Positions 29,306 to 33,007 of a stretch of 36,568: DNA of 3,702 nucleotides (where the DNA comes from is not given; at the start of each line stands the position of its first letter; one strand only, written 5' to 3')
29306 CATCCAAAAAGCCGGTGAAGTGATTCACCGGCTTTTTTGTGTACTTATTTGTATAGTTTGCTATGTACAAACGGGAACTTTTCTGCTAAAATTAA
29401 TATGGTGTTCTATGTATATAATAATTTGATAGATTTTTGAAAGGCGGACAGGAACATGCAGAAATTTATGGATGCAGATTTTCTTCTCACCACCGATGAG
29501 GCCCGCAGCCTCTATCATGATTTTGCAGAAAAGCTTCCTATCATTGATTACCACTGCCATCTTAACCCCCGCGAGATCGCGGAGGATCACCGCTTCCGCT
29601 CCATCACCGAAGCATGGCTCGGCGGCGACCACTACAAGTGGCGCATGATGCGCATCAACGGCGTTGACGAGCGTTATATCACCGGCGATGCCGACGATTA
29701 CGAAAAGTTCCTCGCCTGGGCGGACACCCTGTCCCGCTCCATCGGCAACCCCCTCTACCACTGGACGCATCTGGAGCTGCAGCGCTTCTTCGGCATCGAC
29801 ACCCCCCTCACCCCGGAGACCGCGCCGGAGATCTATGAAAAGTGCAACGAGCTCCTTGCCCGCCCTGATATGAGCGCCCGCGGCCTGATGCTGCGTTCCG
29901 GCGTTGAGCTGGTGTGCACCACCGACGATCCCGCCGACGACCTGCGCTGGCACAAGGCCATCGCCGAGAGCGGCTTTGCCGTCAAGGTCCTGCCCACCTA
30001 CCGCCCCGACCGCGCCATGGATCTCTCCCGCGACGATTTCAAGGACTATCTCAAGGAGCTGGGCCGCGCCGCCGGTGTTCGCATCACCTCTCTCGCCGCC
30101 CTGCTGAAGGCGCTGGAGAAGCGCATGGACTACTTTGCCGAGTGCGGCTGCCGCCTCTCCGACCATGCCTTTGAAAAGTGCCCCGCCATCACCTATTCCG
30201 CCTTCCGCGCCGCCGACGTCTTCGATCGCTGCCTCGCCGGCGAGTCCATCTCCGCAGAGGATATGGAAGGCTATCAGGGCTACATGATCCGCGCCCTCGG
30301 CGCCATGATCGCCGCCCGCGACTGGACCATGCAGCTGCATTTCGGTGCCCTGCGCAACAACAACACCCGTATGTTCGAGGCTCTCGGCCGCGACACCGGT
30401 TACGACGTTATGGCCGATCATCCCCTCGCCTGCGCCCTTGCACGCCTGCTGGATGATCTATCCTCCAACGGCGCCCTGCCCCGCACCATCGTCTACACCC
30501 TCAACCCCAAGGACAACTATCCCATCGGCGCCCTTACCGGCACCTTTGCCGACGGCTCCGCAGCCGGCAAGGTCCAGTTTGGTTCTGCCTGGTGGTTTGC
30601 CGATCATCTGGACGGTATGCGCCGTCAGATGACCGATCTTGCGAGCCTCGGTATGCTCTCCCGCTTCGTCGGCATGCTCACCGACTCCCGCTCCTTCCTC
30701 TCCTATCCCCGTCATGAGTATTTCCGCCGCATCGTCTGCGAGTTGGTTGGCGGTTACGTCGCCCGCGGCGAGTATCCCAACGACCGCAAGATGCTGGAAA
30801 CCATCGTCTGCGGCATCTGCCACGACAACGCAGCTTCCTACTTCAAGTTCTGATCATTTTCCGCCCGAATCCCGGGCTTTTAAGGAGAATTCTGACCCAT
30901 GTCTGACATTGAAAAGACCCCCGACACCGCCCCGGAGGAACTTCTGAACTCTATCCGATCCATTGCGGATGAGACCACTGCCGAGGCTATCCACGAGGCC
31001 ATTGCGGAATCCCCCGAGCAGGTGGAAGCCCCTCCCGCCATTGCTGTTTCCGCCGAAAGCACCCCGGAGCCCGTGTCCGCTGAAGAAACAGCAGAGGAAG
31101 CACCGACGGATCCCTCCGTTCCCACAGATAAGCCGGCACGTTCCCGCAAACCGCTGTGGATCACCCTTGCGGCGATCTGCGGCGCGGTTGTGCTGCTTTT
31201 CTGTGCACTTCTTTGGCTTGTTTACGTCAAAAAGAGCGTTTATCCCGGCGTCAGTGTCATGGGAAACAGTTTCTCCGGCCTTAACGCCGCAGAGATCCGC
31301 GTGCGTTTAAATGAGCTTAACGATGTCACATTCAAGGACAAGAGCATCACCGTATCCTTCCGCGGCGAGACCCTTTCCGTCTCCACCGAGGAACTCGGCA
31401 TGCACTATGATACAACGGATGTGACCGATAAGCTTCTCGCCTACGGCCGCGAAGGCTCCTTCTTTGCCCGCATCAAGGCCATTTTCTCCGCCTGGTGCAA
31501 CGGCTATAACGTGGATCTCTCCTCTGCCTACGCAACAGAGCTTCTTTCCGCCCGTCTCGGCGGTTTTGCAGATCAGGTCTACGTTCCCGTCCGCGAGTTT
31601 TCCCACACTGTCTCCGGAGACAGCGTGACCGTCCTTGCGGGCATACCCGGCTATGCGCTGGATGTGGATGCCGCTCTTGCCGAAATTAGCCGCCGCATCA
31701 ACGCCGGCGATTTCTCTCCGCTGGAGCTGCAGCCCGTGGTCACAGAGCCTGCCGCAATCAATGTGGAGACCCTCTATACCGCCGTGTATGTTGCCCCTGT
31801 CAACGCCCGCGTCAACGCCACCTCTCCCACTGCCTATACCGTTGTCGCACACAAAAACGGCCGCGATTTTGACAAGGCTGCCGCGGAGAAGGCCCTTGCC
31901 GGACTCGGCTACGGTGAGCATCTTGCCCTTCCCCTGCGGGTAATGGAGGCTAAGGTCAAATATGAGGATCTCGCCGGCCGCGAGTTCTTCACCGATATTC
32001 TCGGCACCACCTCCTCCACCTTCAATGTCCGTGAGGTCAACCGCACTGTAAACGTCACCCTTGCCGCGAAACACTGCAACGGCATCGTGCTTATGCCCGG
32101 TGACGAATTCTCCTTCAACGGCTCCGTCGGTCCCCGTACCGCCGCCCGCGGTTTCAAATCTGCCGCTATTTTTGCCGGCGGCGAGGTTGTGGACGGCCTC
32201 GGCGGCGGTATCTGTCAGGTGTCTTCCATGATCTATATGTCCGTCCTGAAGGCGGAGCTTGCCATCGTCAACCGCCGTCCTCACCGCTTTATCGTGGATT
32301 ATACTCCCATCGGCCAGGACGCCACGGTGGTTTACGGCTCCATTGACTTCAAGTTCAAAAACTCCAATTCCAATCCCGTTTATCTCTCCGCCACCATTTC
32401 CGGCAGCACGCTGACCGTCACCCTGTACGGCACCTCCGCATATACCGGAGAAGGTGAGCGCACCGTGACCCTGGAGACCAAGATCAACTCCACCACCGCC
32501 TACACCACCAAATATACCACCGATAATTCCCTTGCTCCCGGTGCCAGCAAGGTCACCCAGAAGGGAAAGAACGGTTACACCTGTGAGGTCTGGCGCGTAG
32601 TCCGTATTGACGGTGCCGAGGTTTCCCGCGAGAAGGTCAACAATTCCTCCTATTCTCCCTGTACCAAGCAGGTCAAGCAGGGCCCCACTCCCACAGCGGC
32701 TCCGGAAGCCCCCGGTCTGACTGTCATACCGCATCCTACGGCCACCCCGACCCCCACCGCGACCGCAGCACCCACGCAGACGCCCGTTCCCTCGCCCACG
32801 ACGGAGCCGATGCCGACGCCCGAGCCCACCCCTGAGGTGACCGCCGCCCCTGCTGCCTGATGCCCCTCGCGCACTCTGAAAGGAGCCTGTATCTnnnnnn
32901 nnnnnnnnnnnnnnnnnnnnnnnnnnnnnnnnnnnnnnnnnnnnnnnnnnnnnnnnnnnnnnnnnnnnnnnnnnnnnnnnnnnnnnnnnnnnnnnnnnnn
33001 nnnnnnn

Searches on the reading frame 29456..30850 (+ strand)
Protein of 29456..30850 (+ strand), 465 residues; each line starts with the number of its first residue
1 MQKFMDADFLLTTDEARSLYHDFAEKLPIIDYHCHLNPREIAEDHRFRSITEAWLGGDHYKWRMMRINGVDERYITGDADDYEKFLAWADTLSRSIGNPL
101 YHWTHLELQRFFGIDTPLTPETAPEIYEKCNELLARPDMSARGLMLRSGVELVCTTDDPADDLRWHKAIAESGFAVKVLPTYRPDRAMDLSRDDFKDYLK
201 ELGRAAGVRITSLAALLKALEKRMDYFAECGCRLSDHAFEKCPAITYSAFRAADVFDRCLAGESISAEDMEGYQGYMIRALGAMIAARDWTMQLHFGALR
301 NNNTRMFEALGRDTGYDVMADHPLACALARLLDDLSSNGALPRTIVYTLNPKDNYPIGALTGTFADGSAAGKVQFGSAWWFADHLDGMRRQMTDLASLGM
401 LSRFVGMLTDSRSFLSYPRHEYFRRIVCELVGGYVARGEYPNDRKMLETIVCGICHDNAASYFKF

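Call 7: search_protein_families(library=ncbifam, proteins=[window:29456-30850:+], max_evalue=0.00001)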
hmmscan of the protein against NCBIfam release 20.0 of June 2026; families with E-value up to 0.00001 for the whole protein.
window:29456-30850:+ (465 aa): 1 family
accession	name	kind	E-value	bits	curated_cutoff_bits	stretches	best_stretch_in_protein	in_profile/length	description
NF002794.0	PRK02925.1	equivalog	1.2e-188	627.7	387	1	1-465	1-459/459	glucuronate isomerase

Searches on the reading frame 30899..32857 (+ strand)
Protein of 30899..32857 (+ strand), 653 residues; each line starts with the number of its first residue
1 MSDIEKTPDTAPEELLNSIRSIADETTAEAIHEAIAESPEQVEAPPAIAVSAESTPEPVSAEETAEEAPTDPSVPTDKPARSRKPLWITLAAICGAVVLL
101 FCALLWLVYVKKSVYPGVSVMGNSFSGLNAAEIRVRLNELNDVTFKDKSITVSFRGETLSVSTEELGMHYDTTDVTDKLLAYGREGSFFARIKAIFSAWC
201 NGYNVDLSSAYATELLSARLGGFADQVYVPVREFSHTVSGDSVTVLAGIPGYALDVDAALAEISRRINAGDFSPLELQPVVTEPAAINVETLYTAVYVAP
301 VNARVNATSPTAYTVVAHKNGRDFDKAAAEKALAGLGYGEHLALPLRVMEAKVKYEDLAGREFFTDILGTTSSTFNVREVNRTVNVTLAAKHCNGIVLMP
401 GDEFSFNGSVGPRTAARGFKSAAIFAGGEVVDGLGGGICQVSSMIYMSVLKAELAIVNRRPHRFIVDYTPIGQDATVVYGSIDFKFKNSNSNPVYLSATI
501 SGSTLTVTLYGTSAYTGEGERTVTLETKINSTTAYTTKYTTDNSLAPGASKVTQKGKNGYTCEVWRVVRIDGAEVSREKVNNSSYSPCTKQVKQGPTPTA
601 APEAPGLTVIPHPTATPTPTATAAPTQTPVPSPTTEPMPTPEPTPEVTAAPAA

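Call 7: search_protein_families(library=ncbifam, proteins=[window:30899-32857:+], max_evalue=0.00001)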
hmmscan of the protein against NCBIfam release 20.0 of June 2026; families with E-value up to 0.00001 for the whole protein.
window:30899-32857:+ (653 aa): 3 families
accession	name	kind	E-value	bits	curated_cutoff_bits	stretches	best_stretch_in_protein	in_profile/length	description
NF033128.2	vanW-gen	equivalog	1.1e-18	67.8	365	1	379-505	67-198/271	glycopeptide resistance accessory protein VanW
NF033123.1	vanW-G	exception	6.8e-14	52.2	600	1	371-496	58-189/273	glycopeptide resistance accessory protein VanW-G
NF033122.1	vanW-B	exception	4.3e-12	45.9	610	1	379-490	68-184/275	glycopeptide resistance accessory protein VanW-B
